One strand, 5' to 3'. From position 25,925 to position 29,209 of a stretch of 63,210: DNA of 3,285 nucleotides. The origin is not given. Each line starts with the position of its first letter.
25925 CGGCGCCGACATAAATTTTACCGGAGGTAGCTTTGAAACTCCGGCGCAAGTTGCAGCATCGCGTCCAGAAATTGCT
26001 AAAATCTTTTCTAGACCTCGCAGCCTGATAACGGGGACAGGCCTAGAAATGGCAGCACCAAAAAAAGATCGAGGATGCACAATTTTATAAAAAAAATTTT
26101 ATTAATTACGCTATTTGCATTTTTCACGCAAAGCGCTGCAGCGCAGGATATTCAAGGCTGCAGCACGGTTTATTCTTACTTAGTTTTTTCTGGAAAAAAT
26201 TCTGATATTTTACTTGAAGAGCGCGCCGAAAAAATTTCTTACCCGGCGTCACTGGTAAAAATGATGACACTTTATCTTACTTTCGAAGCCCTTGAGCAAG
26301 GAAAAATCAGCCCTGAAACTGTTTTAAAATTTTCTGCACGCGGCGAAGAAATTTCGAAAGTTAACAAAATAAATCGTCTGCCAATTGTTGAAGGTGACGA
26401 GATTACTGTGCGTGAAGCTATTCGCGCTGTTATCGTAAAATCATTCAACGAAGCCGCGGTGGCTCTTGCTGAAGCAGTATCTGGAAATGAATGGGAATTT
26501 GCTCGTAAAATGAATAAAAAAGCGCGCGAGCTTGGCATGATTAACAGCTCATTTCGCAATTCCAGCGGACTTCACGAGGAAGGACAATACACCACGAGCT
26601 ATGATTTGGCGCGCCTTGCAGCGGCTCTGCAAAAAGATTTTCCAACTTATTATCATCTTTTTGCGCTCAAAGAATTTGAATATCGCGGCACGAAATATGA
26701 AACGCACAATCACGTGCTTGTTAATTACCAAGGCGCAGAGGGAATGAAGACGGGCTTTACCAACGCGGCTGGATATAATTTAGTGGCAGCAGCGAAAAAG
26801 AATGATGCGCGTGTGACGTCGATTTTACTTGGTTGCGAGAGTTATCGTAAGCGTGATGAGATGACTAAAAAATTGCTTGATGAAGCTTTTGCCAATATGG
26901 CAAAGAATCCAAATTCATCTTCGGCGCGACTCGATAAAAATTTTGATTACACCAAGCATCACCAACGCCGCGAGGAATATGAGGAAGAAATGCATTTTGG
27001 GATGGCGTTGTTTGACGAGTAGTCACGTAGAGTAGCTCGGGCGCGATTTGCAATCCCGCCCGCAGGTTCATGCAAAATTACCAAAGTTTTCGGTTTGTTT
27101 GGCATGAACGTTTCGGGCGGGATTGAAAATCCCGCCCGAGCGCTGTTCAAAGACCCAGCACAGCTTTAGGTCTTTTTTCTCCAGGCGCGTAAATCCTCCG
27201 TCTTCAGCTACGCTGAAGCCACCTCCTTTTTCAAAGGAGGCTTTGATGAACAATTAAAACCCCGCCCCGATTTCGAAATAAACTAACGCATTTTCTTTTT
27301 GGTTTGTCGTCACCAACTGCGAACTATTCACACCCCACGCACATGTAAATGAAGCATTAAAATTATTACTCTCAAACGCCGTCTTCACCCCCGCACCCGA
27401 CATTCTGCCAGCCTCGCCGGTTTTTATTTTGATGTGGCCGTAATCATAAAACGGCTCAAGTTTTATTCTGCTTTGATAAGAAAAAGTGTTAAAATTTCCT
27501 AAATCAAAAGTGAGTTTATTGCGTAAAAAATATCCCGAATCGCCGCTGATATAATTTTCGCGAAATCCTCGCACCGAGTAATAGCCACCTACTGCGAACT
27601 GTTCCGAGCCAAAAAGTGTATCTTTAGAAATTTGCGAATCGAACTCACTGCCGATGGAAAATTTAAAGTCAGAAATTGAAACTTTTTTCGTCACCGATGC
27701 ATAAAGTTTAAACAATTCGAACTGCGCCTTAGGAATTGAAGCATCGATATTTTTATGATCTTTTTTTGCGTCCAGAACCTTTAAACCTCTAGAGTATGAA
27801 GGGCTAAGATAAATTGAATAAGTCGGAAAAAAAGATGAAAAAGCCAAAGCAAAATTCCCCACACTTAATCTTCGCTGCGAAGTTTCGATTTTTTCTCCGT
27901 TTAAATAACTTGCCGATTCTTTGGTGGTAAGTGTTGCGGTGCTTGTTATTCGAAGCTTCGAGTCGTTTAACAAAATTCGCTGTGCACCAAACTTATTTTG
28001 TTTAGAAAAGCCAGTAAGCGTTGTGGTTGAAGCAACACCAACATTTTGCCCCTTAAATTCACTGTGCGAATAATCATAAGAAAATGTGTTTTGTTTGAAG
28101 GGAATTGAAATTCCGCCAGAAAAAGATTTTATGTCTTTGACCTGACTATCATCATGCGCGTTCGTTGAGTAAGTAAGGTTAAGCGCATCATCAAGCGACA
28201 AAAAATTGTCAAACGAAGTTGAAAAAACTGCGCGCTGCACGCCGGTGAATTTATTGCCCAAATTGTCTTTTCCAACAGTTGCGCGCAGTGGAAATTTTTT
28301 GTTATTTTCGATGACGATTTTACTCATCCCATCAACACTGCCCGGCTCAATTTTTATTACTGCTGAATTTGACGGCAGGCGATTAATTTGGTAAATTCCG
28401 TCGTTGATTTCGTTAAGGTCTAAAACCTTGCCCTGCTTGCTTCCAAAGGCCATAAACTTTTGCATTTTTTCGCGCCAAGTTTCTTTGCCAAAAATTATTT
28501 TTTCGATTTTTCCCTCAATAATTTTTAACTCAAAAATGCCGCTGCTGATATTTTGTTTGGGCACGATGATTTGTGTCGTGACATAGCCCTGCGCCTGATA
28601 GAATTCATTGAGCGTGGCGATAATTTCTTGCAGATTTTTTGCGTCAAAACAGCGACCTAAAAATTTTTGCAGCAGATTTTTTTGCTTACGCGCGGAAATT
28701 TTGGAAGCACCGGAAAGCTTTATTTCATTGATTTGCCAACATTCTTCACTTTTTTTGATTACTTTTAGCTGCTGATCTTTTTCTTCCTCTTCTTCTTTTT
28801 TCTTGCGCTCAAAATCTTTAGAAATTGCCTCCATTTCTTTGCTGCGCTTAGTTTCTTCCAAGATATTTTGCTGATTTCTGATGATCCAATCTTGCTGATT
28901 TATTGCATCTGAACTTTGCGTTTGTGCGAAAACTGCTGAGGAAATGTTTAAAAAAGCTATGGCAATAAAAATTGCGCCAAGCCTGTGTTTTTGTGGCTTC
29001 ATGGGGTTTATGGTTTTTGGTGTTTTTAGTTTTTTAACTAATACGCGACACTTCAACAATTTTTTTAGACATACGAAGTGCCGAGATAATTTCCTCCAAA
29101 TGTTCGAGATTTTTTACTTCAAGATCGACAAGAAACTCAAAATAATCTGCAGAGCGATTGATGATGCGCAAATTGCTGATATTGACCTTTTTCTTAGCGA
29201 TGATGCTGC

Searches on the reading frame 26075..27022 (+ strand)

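Call 13: search_protein_families(library=pfam, proteins=[window:26075-27022:+], max_evalue=0.001)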
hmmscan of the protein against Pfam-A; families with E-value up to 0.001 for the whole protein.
window:26075-27022:+ (315 aa): 2 families
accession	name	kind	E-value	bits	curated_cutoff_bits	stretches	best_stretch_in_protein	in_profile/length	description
PF00768.25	Peptidase_S11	-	1.2e-57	195.6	27.6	1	34-254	14-237/239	D-alanyl-D-alanine carboxypeptidase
PF13354.11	Beta-lactamase2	-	2.2e-10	40.7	22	1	48-186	14-147/214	Beta-lactamase enzyme family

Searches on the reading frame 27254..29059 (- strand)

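Call 13: search_protein_families(library=pfam, proteins=[window:27254-29059:-], max_evalue=0.001)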
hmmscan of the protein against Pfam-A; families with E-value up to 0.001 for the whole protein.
window:27254-29059:- (601 aa): 4 families
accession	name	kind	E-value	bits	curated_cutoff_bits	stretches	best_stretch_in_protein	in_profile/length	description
PF03865.19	ShlB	-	4.1e-68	230.6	22.7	1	244-558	1-307/311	Haemolysin secretion/activation protein ShlB/FhaC/HecB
PF08479.16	POTRA_2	-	1.8e-18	66.6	24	1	109-183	2-76/76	POTRA domain, ShlB-type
PF17287.7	POTRA_3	-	1.6e-13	50.3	27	1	184-239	1-56/56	POTRA domain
PF07244.20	POTRA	-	2.1e-05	25.6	21.3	1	110-166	3-61/79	Surface antigen variable number repeat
